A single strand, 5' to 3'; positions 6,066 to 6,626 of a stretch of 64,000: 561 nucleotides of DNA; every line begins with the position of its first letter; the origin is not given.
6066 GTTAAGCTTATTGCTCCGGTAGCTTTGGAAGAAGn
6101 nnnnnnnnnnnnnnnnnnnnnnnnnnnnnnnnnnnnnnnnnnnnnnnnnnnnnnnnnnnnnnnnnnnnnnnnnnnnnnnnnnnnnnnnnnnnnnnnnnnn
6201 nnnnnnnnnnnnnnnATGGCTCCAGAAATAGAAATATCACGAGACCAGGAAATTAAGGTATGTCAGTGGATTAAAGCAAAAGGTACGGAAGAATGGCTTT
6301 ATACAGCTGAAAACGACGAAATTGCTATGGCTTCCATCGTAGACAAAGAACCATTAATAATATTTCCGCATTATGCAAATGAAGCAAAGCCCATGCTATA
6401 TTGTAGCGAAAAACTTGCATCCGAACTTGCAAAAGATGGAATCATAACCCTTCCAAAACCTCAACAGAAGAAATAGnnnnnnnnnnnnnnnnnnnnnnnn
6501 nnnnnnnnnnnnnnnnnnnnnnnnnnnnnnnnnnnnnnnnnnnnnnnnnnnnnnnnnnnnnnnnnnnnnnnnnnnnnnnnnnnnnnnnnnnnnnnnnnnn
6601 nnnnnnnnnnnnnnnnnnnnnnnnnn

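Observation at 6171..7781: Conserved tuf-rpsJ-rplC junctions interrupted by two unknown genes, one on the opposite strand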

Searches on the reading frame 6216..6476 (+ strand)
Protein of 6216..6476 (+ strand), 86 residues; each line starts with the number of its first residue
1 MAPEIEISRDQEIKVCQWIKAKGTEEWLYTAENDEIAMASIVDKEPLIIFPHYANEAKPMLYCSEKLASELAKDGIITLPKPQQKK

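Call 5: search_protein_families(library=pfam, proteins=[window:6216-6476:+], max_evalue=1)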
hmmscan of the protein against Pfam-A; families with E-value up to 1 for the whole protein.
window:6216-6476:+ (86 aa): 0 families

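Call 7: search_protein_families(library=ncbifam, proteins=[window:6216-6476:+], max_evalue=1)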
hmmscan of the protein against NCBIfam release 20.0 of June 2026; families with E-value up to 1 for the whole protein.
window:6216-6476:+ (86 aa): 1 family
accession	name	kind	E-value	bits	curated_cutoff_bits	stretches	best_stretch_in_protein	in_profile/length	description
NF006493.1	PRK08936.1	subfamily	0.18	11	420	1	35-76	140-181/261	glucose-1-dehydrogenase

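Call 8: search_protein_families(library=phrogs, proteins=[window:6216-6476:+], max_evalue=1)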
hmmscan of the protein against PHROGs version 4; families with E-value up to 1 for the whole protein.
window:6216-6476:+ (86 aa): 1 family
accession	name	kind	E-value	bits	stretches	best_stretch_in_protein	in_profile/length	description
phrog_4844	-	unknown function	0.24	12.8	1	3-36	18-52/71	-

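Call 9: search_protein_families(library=padloc, proteins=[window:6216-6476:+], max_evalue=1)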
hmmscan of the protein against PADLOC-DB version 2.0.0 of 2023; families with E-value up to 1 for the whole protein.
window:6216-6476:+ (86 aa): 0 families

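Call 11: find_homologous_proteins(query=window:6216-6476:+, max_evalue=0.01)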
Query window:6216-6476:+ (86 aa): 1 proteins with E <= 0.01 among 1 candidates.
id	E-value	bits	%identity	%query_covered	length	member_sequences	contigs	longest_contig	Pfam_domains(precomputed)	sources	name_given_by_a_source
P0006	2.9e-50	185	100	100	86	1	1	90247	-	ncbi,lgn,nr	ncbi:MAG: hypothetical protein Q7R31_04035 [Candidatus Levybacteria bacterium]|nr:hypothetical prote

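Call 34: find_homologous_proteins(query=A2, max_evalue=0.01)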
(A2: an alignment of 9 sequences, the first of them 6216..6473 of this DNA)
Query A2 (9 sequences) (86 aa, profile of the alignment): 11 proteins with E <= 0.01 among 688 candidates.
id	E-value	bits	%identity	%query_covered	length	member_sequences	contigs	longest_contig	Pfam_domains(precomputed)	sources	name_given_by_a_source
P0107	1.0e-27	114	-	-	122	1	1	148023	-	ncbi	-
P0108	1.6e-26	110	-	-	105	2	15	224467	-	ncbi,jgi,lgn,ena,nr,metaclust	ncbi:MAG: hypothetical protein A2958_00570 [Candidatus Levybacteria bacterium RIFCSPLOWO2_01_FULL_38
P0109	2.3e-24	103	-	-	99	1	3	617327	-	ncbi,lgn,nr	ncbi:MAG: hypothetical protein HYT08_02400 [Candidatus Levybacteria bacterium]|nr:hypothetical prote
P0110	6.0e-21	92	18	92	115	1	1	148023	-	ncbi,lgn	-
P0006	2.8e-19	87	100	100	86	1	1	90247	-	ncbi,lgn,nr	ncbi:MAG: hypothetical protein Q7R31_04035 [Candidatus Levybacteria bacterium]|nr:hypothetical prote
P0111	1.8e-18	84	22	87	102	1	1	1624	-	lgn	-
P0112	1.0e-16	79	-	-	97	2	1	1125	-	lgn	-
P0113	4.7e-16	76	-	-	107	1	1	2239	-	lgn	-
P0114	6.7e-16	76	22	87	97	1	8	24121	-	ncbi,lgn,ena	ncbi:MAG: hypothetical protein AAB675_03855 [Patescibacteria group bacterium]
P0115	1.2e-14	72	-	-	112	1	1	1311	-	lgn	-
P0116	2.7e-13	68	-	-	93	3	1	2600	-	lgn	-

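Call 59: find_encoding_contigs(protein=P0114, flank=5000, max_places=3)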
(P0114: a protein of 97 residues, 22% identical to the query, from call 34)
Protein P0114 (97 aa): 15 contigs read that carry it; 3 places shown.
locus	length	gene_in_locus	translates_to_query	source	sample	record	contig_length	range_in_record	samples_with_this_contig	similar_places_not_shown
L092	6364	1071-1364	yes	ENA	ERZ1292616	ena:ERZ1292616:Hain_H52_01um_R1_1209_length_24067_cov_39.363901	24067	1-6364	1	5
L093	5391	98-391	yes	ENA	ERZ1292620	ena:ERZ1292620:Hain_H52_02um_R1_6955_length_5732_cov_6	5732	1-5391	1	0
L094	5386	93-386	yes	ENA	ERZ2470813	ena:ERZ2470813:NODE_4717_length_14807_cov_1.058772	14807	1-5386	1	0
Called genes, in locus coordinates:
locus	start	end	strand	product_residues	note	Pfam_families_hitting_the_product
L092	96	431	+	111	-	-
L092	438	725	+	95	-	-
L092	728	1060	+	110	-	-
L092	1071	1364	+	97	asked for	-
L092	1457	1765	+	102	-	PF00338:Ribosomal_S10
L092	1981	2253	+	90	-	-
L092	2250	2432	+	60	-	-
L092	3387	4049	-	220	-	-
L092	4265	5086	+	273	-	PF00297:Ribosomal_L3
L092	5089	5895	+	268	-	PF00573:Ribosomal_L4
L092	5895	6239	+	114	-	PF00276:Ribosomal_L23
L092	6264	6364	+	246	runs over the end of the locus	PF00181:Ribosomal_L2_N, PF03947:Ribosomal_L2_C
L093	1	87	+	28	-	?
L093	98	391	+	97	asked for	-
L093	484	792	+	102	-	PF00338:Ribosomal_S10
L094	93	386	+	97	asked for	-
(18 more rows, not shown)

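Call 67: predict_structure(alignment_id=A8)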
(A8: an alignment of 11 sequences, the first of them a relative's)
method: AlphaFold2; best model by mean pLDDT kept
length: 86 residues; sequences in the alignment: 11
mean_pLDDT: 79.0   pTM: 0.68
mean pLDDT of the five models: 79.0, 78.9, 78.6, 78.1, 77.7
residues with pLDDT >= 90: 6; 70-90: 60; 50-70: 16; < 50: 4
segments of 3 or more residues with pLDDT < 50: 83-86
pLDDT, mean of each block of 10 residues (from residue 1): 81 88 80 74 86 68 89 86 45
secondary structure, 60 per line:
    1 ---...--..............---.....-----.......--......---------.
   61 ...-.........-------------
elements in order: E4-6 H9-22 E26-30 E36-42 E45-50 E60-63 H65-73

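Call 89: find_encoding_contigs(protein=P0116, flank=3000, max_places=2)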
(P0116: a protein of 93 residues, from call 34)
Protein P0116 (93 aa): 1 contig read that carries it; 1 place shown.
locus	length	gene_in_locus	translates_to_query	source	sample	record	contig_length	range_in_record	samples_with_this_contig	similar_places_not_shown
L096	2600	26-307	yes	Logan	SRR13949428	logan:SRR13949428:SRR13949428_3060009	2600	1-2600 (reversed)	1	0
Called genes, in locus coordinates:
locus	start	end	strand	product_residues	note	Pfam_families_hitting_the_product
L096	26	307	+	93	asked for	-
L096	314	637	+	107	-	-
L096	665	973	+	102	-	PF00338:Ribosomal_S10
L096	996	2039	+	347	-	PF00297:Ribosomal_L3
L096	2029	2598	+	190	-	?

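Call 90: find_encoding_contigs(protein=P0113, flank=3000, max_places=2)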
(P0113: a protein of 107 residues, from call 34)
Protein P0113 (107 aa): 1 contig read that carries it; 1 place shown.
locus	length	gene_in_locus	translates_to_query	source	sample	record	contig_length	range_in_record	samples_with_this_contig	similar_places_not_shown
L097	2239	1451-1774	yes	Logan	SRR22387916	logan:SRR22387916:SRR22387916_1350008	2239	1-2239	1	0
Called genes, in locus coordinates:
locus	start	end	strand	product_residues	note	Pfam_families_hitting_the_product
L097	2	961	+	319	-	?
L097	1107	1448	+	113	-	-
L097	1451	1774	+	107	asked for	-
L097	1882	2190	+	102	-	PF00338:Ribosomal_S10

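Call 94: search_protein_families(library=pfam, alignment_id=A8, max_evalue=1)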
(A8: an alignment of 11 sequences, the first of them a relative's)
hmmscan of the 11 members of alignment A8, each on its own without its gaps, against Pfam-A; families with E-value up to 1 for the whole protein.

A. member 1, P0006 (86 aa): 0 families

B. families by the number of members that match (of 11 scanned): 3 families
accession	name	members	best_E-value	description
PF13040.11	Fur_reg_FbpB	2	0.016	Fur-regulated basic protein B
PF11976.14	Rad60-SLD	1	0.0039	Ubiquitin-2 like Rad60 SUMO-like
PF11480.13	ImmE5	1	0.24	Colicin-E5 Imm protein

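Call 95: search_solved_structures(query=A8, max_evalue=10)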
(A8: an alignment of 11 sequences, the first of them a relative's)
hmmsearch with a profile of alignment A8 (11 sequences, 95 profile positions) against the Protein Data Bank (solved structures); distinct sequences matched with E-value up to 10: 0.
